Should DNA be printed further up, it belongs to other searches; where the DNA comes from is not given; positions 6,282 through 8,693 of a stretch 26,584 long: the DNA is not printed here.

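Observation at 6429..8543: Single-polypeptide fusion of an AsnB-like glutamine amidotransferase/synthetase with Dph6 diphthine-ammonia ligase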

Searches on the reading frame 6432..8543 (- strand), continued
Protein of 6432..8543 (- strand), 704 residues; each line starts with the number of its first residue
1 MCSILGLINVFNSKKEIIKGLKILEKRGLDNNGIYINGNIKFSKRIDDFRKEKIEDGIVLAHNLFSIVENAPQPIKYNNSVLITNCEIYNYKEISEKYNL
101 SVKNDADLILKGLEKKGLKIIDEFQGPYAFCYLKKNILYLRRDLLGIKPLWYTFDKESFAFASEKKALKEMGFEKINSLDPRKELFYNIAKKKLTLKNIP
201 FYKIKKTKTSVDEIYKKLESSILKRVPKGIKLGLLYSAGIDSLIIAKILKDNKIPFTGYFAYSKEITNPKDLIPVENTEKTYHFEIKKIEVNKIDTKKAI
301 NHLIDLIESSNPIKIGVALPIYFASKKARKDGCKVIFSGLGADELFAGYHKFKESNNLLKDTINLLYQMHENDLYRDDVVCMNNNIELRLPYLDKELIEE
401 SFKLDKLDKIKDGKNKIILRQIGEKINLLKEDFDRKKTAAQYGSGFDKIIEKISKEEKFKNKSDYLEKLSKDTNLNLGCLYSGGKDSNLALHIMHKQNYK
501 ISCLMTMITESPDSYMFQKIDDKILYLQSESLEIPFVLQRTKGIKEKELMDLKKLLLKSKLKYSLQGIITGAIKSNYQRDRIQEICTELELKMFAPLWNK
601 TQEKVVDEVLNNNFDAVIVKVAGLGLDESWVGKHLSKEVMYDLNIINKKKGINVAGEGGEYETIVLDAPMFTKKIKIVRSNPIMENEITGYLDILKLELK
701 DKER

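Call 7: find_homologous_proteins(query=window:6432-8543:-, max_evalue=0.00001)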
Query window:6432-8543:- (704 aa): 1649 proteins with E <= 0.00001 among 8000 candidates; the best 120 are listed.
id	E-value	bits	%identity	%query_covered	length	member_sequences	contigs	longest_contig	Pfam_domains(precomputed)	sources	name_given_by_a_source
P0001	0.0e+0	1533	100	100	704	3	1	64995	PF00733.28,PF28410.1,PF01902.25,PF13522.12,PF13537.12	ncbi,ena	-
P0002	0.0e+0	1110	72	100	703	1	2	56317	PF00733.28,PF28410.1,PF24167.2,PF01902.25,PF13522.12,PF13537.12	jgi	jgi:diphthine-ammonia ligase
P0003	0.0e+0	1100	70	100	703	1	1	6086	PF00733.28,PF28410.1,PF24167.2,PF01902.25,PF13522.12,PF13537.12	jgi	jgi:diphthine-ammonia ligase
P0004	0.0e+0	1057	68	100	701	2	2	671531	PF00733.28,PF28410.1,PF24167.2,PF01902.25,PF13522.12,PF13537.12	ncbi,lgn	-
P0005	0.0e+0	1039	68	100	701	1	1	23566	PF00733.28,PF28410.1,PF01902.25,PF13522.12,PF13537.12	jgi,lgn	-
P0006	0.0e+0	1022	67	99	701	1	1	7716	PF00733.28,PF28410.1,PF01902.25,PF13522.12,PF13537.12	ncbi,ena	-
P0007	4.4e-295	999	65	100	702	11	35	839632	PF00733.28,PF28410.1,PF01902.25,PF13522.12,PF13537.12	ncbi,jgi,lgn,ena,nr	ncbi:diphthine--ammonia ligase [archaeon]|nr:diphthine--ammonia ligase [archaeon] NCP78974.1 diphthi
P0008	1.5e-290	984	63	100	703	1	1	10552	PF00733.28,PF28410.1,PF24167.2,PF01902.25,PF13522.12,PF13537.12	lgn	-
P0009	1.5e-216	739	53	99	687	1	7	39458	PF00733.28,PF28410.1,PF24167.2,PF06508.20,PF01171.27,PF01902.25,PF13522.12,PF13537.12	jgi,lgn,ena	-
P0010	1.3e-213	730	53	100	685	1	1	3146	PF00733.28,PF28410.1,PF24167.2,PF03054.23,PF06508.20,PF01171.27,PF01902.25,PF13522.12,PF13537.12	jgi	jgi:asparagine synthase (glutamine-hydrolysing)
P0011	2.6e-213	729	52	99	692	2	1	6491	PF00733.28,PF28410.1,PF24167.2,PF03054.23,PF06508.20,PF01171.27,PF01902.25,PF13522.12,PF13537.12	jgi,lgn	-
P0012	3.8e-205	702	52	98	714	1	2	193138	PF00733.28,PF28410.1,PF24167.2,PF06508.20,PF01171.27,PF01902.25,PF13522.12,PF13537.12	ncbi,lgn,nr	ncbi:MAG: diphthine--ammonia ligase [Candidatus ainarchaeum sp.]|nr:diphthine--ammonia ligase [Candi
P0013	9.7e-201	687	51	98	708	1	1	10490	PF00733.28,PF28410.1,PF24167.2,PF01171.27,PF01902.25,PF13522.12,PF13537.12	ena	-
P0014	3.3e-199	682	48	99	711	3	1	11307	PF00733.28,PF28410.1,PF24167.2,PF01902.25,PF13522.12,PF13537.12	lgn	-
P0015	4.9e-198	678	48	99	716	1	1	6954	PF00733.28,PF28410.1,PF24167.2,PF06508.20,PF01902.25,PF13522.12,PF13537.12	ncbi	-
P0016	2.2e-195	669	48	100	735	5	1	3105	PF00733.28,PF28410.1,PF24167.2,PF06508.20,PF01902.25,PF13522.12,PF13537.12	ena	-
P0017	3.0e-192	659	48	100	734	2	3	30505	PF00733.28,PF28410.1,PF24167.2,PF03054.23,PF06508.20,PF01902.25,PF13522.12,PF13537.12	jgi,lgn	-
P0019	1.3e-189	650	48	100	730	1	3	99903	PF00733.28,PF28410.1,PF24167.2,PF06508.20,PF01902.25,PF13522.12,PF13537.12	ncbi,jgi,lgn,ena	-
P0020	1.0e-188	647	46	100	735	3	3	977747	PF00733.28,PF28410.1,PF24167.2,PF01902.25,PF13522.12,PF13537.12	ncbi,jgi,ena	-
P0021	5.1e-185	635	45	100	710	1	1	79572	PF00733.28,PF28410.1,PF24167.2,PF06508.20,PF01902.25,PF13522.12,PF13537.12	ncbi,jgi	-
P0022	2.0e-184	633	45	100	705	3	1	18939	PF00733.28,PF28410.1,PF24167.2,PF01902.25,PF13522.12,PF13537.12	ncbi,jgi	-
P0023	2.1e-183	630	46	99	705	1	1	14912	PF00733.28,PF28410.1,PF24167.2,PF03054.23,PF06508.20,PF01902.25,PF13522.12,PF13537.12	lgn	-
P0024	2.3e-182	626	47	100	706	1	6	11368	PF00733.28,PF28410.1,PF24167.2,PF03054.23,PF06508.20,PF01902.25,PF13522.12,PF13537.12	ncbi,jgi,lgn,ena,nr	ncbi:MAG TPA: diphthine--ammonia ligase [archaeon]|nr:diphthine--ammonia ligase [archaeon]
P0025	2.7e-182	626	47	100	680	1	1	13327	PF00733.28,PF28410.1,PF24167.2,PF01902.25,PF13522.12,PF13537.12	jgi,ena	-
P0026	1.4e-181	624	48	100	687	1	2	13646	PF00733.28,PF28410.1,PF24167.2,PF01902.25,PF13522.12,PF13537.12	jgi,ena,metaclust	metaclust:\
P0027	9.6e-181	621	48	95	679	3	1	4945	PF00733.28,PF28410.1,PF24167.2,PF01902.25,PF13522.12,PF13537.12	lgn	-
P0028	4.8e-179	615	49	95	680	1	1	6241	PF00733.28,PF28410.1,PF24167.2,PF01902.25,PF13522.12,PF13537.12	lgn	-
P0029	4.3e-178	612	44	99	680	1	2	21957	PF00733.28,PF28410.1,PF24167.2,PF03054.23,PF01902.25,PF13522.12,PF13537.12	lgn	-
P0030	1.8e-177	610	44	100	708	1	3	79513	PF00733.28,PF28410.1,PF24167.2,PF03054.23,PF06508.20,PF01902.25,PF13522.12,PF13537.12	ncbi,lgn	-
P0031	2.0e-177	610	47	98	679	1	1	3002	PF00733.28,PF28410.1,PF24167.2,PF01902.25,PF13522.12,PF13537.12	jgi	jgi:asparagine synthase (glutamine-hydrolysing)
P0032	1.1e-176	608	46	100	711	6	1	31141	PF00733.28,PF28410.1,PF24167.2,PF03054.23,PF06508.20,PF01902.25,PF13522.12,PF13537.12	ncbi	-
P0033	3.4e-176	606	48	98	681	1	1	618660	PF00733.28,PF28410.1,PF24167.2,PF06508.20,PF01902.25,PF13522.12,PF13537.12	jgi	jgi:ABC transporter with metal-binding/Fe-S-binding domain ATP-binding protein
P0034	3.5e-176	606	44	96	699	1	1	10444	PF00733.28,PF28410.1,PF24167.2,PF03054.23,PF06508.20,PF01902.25,PF13522.12,PF02540.24,PF13537.12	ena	-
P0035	8.8e-176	605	45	100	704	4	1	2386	PF00733.28,PF28410.1,PF24167.2,PF03054.23,PF06508.20,PF01902.25,PF13522.12,PF13537.12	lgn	-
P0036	1.0e-175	604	43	100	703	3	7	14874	PF00733.28,PF28410.1,PF24167.2,PF06508.20,PF01902.25,PF13522.12,PF13537.12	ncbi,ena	-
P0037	2.8e-175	603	44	99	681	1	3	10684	PF00733.28,PF28410.1,PF24167.2,PF01902.25,PF13522.12,PF13537.12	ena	-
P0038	3.6e-175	603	45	100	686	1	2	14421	PF00733.28,PF28410.1,PF24167.2,PF03054.23,PF06508.20,PF01902.25,PF13522.12,PF13537.12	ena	-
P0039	4.0e-175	602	43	100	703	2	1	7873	PF00733.28,PF28410.1,PF24167.2,PF03054.23,PF06508.20,PF01902.25,PF13522.12,PF13537.12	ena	-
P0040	4.9e-175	602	42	100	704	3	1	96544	PF00733.28,PF28410.1,PF24167.2,PF03054.23,PF06508.20,PF01902.25,PF13522.12,PF13537.12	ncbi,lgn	-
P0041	5.7e-175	602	48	98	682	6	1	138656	PF00733.28,PF28410.1,PF24167.2,PF01902.25,PF13522.12,PF13537.12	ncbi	ncbi:MAG: diphthine--ammonia ligase [Candidatus Nanoarchaeia archaeon]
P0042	8.6e-175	601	43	100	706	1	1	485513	PF00733.28,PF28410.1,PF24167.2,PF03054.23,PF06508.20,PF01902.25,PF13522.12,PF02540.24,PF13537.12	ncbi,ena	-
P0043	1.5e-174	601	45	99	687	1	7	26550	PF00733.28,PF28410.1,PF24167.2,PF03054.23,PF01902.25,PF13522.12,PF13537.12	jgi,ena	-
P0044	1.5e-174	601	44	100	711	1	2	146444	PF00733.28,PF28410.1,PF24167.2,PF01902.25,PF13522.12,PF13537.12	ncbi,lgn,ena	-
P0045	3.1e-174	599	43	100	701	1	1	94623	PF00733.28,PF28410.1,PF24167.2,PF03054.23,PF06508.20,PF01902.25,PF13522.12,PF13537.12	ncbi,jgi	-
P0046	3.9e-174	599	44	100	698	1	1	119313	PF00733.28,PF28410.1,PF24167.2,PF01902.25,PF13522.12,PF13537.12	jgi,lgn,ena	-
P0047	5.6e-174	599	43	96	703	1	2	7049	PF00733.28,PF28410.1,PF24167.2,PF03054.23,PF06508.20,PF01902.25,PF13522.12,PF13537.12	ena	-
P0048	5.7e-174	599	45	100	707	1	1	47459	PF00733.28,PF28410.1,PF24167.2,PF03054.23,PF01902.25,PF13522.12,PF13537.12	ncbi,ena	-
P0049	6.8e-174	598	46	100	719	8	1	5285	PF00733.28,PF28410.1,PF24167.2,PF01902.25,PF13522.12,PF13537.12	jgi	jgi:asparagine synthase (glutamine-hydrolysing)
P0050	9.9e-174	598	44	100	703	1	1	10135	PF00733.28,PF28410.1,PF24167.2,PF03054.23,PF06508.20,PF01902.25,PF13522.12,PF13537.12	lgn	-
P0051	1.4e-173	597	42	100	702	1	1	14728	PF00733.28,PF28410.1,PF24167.2,PF06508.20,PF01902.25,PF13522.12,PF13537.12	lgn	-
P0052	2.4e-173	597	44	100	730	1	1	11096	PF00733.28,PF28410.1,PF24167.2,PF01902.25,PF13522.12,PF13537.12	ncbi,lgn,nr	ncbi:MAG: diphthine--ammonia ligase [Nanoarchaeota archaeon]|nr:diphthine--ammonia ligase [Nanoarcha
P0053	2.8e-173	596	45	100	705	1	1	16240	PF00733.28,PF28410.1,PF24167.2,PF03054.23,PF06508.20,PF01902.25,PF13522.12,PF02540.24,PF13537.12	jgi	jgi:asparagine synthase (glutamine-hydrolysing)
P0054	3.4e-173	596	43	99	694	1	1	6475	PF00733.28,PF28410.1,PF24167.2,PF01902.25,PF13522.12,PF13537.12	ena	-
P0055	3.5e-173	596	46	100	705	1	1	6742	PF00733.28,PF28410.1,PF24167.2,PF03054.23,PF06508.20,PF01902.25,PF13522.12,PF13537.12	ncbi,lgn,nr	ncbi:MAG: diphthine--ammonia ligase [Candidatus ainarchaeum sp.]|nr:diphthine--ammonia ligase [Candi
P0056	3.5e-173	596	45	100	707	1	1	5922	PF00733.28,PF28410.1,PF24167.2,PF03054.23,PF06508.20,PF01902.25,PF13522.12,PF13537.12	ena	-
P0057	3.6e-173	596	43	100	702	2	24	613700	PF00733.28,PF28410.1,PF24167.2,PF03054.23,PF06508.20,PF01902.25,PF13522.12,PF13537.12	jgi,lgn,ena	jgi:diphthine-ammonia ligase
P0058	5.7e-173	595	42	100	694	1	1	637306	PF00733.28,PF28410.1,PF24167.2,PF01902.25,PF13522.12,PF13537.12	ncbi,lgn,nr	ncbi:MAG: diphthine--ammonia ligase [Candidatus Diapherotrites archaeon]|nr:diphthine--ammonia ligas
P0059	5.7e-173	595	43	100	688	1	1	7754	PF00733.28,PF28410.1,PF24167.2,PF01902.25,PF13522.12,PF13537.12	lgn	-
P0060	5.8e-173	595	43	99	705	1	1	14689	PF00733.28,PF28410.1,PF24167.2,PF03054.23,PF06508.20,PF01902.25,PF13522.12,PF13537.12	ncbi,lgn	-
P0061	6.5e-173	595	45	99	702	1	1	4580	PF00733.28,PF28410.1,PF24167.2,PF01902.25,PF13522.12,PF13537.12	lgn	-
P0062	6.5e-173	595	45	100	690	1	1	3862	PF00733.28,PF28410.1,PF24167.2,PF03054.23,PF06508.20,PF01902.25,PF13522.12,PF02540.24,PF13537.12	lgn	-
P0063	1.1e-172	594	43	100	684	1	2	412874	PF00733.28,PF28410.1,PF24167.2,PF03054.23,PF01902.25,PF13522.12,PF13537.12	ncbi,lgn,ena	-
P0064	1.3e-172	594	45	100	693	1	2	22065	PF00733.28,PF28410.1,PF24167.2,PF03054.23,PF02568.21,PF01902.25,PF13522.12,PF13537.12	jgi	jgi:diphthine-ammonia ligase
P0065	1.3e-172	594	42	100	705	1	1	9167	PF00733.28,PF28410.1,PF24167.2,PF01902.25,PF13522.12,PF13537.12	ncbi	-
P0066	1.9e-172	594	44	100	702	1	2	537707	PF00733.28,PF28410.1,PF24167.2,PF03054.23,PF06508.20,PF01902.25,PF13522.12,PF13537.12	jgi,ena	jgi:diphthine-ammonia ligase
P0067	3.3e-172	593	48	94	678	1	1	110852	PF00733.28,PF28410.1,PF24167.2,PF01902.25,PF13522.12,PF13537.12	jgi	jgi:asparagine synthase (glutamine-hydrolysing)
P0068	4.0e-172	592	43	100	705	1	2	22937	PF00733.28,PF28410.1,PF24167.2,PF03054.23,PF06508.20,PF01902.25,PF13522.12,PF13537.12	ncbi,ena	ncbi:MAG: diphthine--ammonia ligase [Nanoarchaeota archaeon]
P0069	4.2e-172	592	43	99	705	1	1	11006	PF00733.28,PF28410.1,PF24167.2,PF03054.23,PF01902.25,PF13522.12,PF13537.12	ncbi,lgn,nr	ncbi:MAG: diphthine--ammonia ligase [Nanoarchaeota archaeon]|nr:diphthine--ammonia ligase [Nanoarcha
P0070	4.3e-172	592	47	99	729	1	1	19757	PF00733.28,PF28410.1,PF24167.2,PF03054.23,PF06508.20,PF01902.25,PF13522.12,PF13537.12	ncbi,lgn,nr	ncbi:MAG: diphthine--ammonia ligase [Candidatus ainarchaeum sp.]|nr:diphthine--ammonia ligase [Candi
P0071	5.3e-172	592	45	99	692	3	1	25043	PF00733.28,PF28410.1,PF24167.2,PF01902.25,PF13522.12,PF13537.12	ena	-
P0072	6.4e-172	592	46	100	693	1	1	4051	PF00733.28,PF28410.1,PF24167.2,PF01902.25,PF13522.12,PF13537.12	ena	-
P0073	6.5e-172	592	42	100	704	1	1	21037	PF00733.28,PF28410.1,PF24167.2,PF01902.25,PF13522.12,PF13537.12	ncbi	-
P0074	7.3e-172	592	44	98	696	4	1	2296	PF00733.28,PF28410.1,PF24167.2,PF03054.23,PF06508.20,PF01902.25,PF13522.12,PF13537.12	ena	-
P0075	8.7e-172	591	43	98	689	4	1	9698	PF00733.28,PF28410.1,PF24167.2,PF03054.23,PF06508.20,PF01902.25,PF13522.12,PF13537.12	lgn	-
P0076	1.1e-171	591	44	95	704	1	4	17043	PF00733.28,PF28410.1,PF24167.2,PF03054.23,PF06508.20,PF01902.25,PF13522.12,PF13537.12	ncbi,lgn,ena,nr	ncbi:MAG TPA: diphthine--ammonia ligase [Candidatus Nanoarchaeia archaeon]|nr:diphthine--ammonia lig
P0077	1.4e-171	591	45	100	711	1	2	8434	PF00733.28,PF28410.1,PF24167.2,PF03054.23,PF01902.25,PF13522.12,PF02540.24,PF13537.12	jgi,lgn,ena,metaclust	metaclust:\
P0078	1.4e-171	591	43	100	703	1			PF00733.28,PF28410.1,PF24167.2,PF03054.23,PF06508.20,PF01902.25,PF13522.12,PF13537.12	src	-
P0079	1.5e-171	591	45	99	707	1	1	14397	PF00733.28,PF28410.1,PF24167.2,PF03054.23,PF06508.20,PF01902.25,PF13522.12,PF02540.24,PF13537.12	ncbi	-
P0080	1.8e-171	590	44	95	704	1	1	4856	PF00733.28,PF28410.1,PF24167.2,PF03054.23,PF06508.20,PF01902.25,PF13522.12,PF13537.12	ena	-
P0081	1.9e-171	590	45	99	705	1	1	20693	PF00733.28,PF28410.1,PF24167.2,PF06508.20,PF01902.25,PF13522.12,PF13537.12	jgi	-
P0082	2.0e-171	590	42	100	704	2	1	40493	PF00733.28,PF28410.1,PF24167.2,PF01902.25,PF13522.12,PF13537.12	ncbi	-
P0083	2.2e-171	590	43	100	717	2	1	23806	PF00733.28,PF28410.1,PF24167.2,PF01902.25,PF13522.12,PF13537.12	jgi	jgi:diphthine-ammonia ligase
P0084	2.3e-171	590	44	100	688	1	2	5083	PF00733.28,PF28410.1,PF24167.2,PF06508.20,PF01902.25,PF13522.12,PF13537.12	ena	-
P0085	2.4e-171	590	44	95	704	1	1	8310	PF00733.28,PF28410.1,PF24167.2,PF03054.23,PF06508.20,PF01902.25,PF13522.12,PF13537.12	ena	-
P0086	2.4e-171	590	46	98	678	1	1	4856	PF00733.28,PF28410.1,PF24167.2,PF03054.23,PF06508.20,PF01902.25,PF13522.12,PF13537.12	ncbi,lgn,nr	ncbi:MAG: diphthine--ammonia ligase [Patescibacteria group bacterium]|nr:diphthine--ammonia ligase [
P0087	2.6e-171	590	44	100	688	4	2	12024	PF00733.28,PF28410.1,PF24167.2,PF03054.23,PF06508.20,PF01902.25,PF13522.12,PF13537.12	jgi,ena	-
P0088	3.2e-171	589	44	100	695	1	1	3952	PF00733.28,PF28410.1,PF24167.2,PF01902.25,PF13522.12,PF13537.12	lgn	-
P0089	3.6e-171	589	42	100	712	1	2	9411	PF00733.28,PF28410.1,PF24167.2,PF03054.23,PF06508.20,PF01902.25,PF13522.12,PF13537.12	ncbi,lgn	-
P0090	4.2e-171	589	44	95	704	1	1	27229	PF00733.28,PF28410.1,PF24167.2,PF03054.23,PF06508.20,PF01902.25,PF13522.12,PF13537.12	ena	-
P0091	4.5e-171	589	43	100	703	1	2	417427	PF00733.28,PF28410.1,PF24167.2,PF03054.23,PF06508.20,PF01902.25,PF13522.12,PF13537.12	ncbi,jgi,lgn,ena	-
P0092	4.7e-171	589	43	100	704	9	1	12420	PF00733.28,PF28410.1,PF24167.2,PF03054.23,PF06508.20,PF01902.25,PF13522.12,PF13537.12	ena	-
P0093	4.8e-171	589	45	99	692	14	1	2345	PF00733.28,PF28410.1,PF24167.2,PF03054.23,PF06508.20,PF01902.25,PF13522.12,PF13537.12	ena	-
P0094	4.9e-171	589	42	100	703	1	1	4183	PF00733.28,PF28410.1,PF24167.2,PF03054.23,PF06508.20,PF01902.25,PF13522.12,PF13537.12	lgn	-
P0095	5.0e-171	589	43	99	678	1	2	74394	PF00733.28,PF28410.1,PF24167.2,PF06508.20,PF01902.25,PF13522.12,PF13537.12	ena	-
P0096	7.4e-171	588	42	100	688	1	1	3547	PF00733.28,PF28410.1,PF24167.2,PF03054.23,PF06508.20,PF01902.25,PF13522.12,PF13537.12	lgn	-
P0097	7.9e-171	588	43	96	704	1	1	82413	PF00733.28,PF28410.1,PF24167.2,PF03054.23,PF06508.20,PF01902.25,PF13522.12,PF13537.12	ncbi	-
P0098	8.9e-171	588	43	100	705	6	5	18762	PF00733.28,PF28410.1,PF24167.2,PF03054.23,PF06508.20,PF01902.25,PF13522.12,PF13537.12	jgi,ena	-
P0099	9.1e-171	588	43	99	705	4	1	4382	PF00733.28,PF28410.1,PF24167.2,PF03054.23,PF06508.20,PF01902.25,PF13522.12,PF13537.12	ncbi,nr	ncbi:diphthine--ammonia ligase [Candidatus Woesearchaeota archaeon]|nr:diphthine--ammonia ligase [Ca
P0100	9.8e-171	588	43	100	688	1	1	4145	PF00733.28,PF28410.1,PF24167.2,PF03054.23,PF01902.25,PF13522.12,PF13537.12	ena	-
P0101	1.2e-170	588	43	99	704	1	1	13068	PF00733.28,PF28410.1,PF24167.2,PF03054.23,PF06508.20,PF01902.25,PF13522.12,PF13537.12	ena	-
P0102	1.6e-170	587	43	100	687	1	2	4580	PF00733.28,PF28410.1,PF24167.2,PF03054.23,PF06508.20,PF01902.25,PF13522.12,PF13537.12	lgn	-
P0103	1.6e-170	587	44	100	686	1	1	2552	PF00733.28,PF28410.1,PF24167.2,PF01902.25,PF13522.12,PF13537.12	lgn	-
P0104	1.7e-170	587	44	100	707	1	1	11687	PF00733.28,PF28410.1,PF24167.2,PF01902.25,PF13522.12,PF13537.12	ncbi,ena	-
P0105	1.9e-170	587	43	100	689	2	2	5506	PF00733.28,PF28410.1,PF24167.2,PF03054.23,PF06508.20,PF01902.25,PF13522.12,PF13537.12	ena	-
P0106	2.0e-170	587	44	99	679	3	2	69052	PF00733.28,PF28410.1,PF24167.2,PF01902.25,PF13522.12,PF13537.12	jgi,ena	-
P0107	2.0e-170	587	42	100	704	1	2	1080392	PF00733.28,PF28410.1,PF24167.2,PF03054.23,PF06508.20,PF02568.21,PF01171.27,PF01902.25,PF13522.12,PF02540.24,PF13537.12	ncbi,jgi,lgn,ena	-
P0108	2.1e-170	587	43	100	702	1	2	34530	PF00733.28,PF28410.1,PF24167.2,PF01902.25,PF13522.12,PF13537.12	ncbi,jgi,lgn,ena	-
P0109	2.2e-170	587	45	96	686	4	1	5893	PF00733.28,PF28410.1,PF24167.2,PF06508.20,PF01902.25,PF13522.12,PF13537.12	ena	-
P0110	2.2e-170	587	42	99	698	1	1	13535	PF00733.28,PF28410.1,PF24167.2,PF03054.23,PF06508.20,PF02568.21,PF01902.25,PF13522.12,PF13537.12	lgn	-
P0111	2.7e-170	586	43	98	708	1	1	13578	PF00733.28,PF28410.1,PF24167.2,PF03054.23,PF06508.20,PF01902.25,PF13522.12,PF02540.24,PF13537.12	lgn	-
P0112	2.8e-170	586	44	100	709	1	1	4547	PF00733.28,PF28410.1,PF24167.2,PF01902.25,PF13522.12,PF13537.12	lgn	-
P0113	3.3e-170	586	43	100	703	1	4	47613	PF00733.28,PF28410.1,PF24167.2,PF03054.23,PF06508.20,PF01902.25,PF13522.12,PF13537.12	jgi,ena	jgi:diphthine-ammonia ligase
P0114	3.4e-170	586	46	91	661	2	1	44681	PF00733.28,PF28410.1,PF24167.2,PF01902.25,PF13522.12,PF13537.12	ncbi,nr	ncbi:diphthine--ammonia ligase [Candidatus Woesearchaeota archaeon]|nr:diphthine--ammonia ligase [Ca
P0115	4.0e-170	586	42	95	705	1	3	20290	PF00733.28,PF28410.1,PF24167.2,PF03054.23,PF06508.20,PF01902.25,PF13522.12,PF13537.12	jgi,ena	-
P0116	4.2e-170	586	45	100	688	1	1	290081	PF00733.28,PF28410.1,PF24167.2,PF01902.25,PF13522.12,PF13537.12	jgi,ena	jgi:diphthine-ammonia ligase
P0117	4.6e-170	586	42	100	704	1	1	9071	PF00733.28,PF28410.1,PF24167.2,PF03054.23,PF06508.20,PF01902.25,PF13522.12,PF13537.12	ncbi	-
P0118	5.4e-170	585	42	99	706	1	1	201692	PF00733.28,PF28410.1,PF24167.2,PF03054.23,PF06508.20,PF01902.25,PF13522.12,PF13537.12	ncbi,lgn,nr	ncbi:diphthine--ammonia ligase [Candidatus Woesearchaeota archaeon]|nr:diphthine--ammonia ligase [Ca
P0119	6.0e-170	585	44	100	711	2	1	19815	PF00733.28,PF28410.1,PF24167.2,PF01902.25,PF13522.12,PF13537.12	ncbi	ncbi:MAG: diphthine--ammonia ligase [Candidatus Woesearchaeota archaeon]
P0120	6.2e-170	585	43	100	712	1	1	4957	PF00733.28,PF28410.1,PF24167.2,PF03054.23,PF01902.25,PF13522.12,PF13537.12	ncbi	-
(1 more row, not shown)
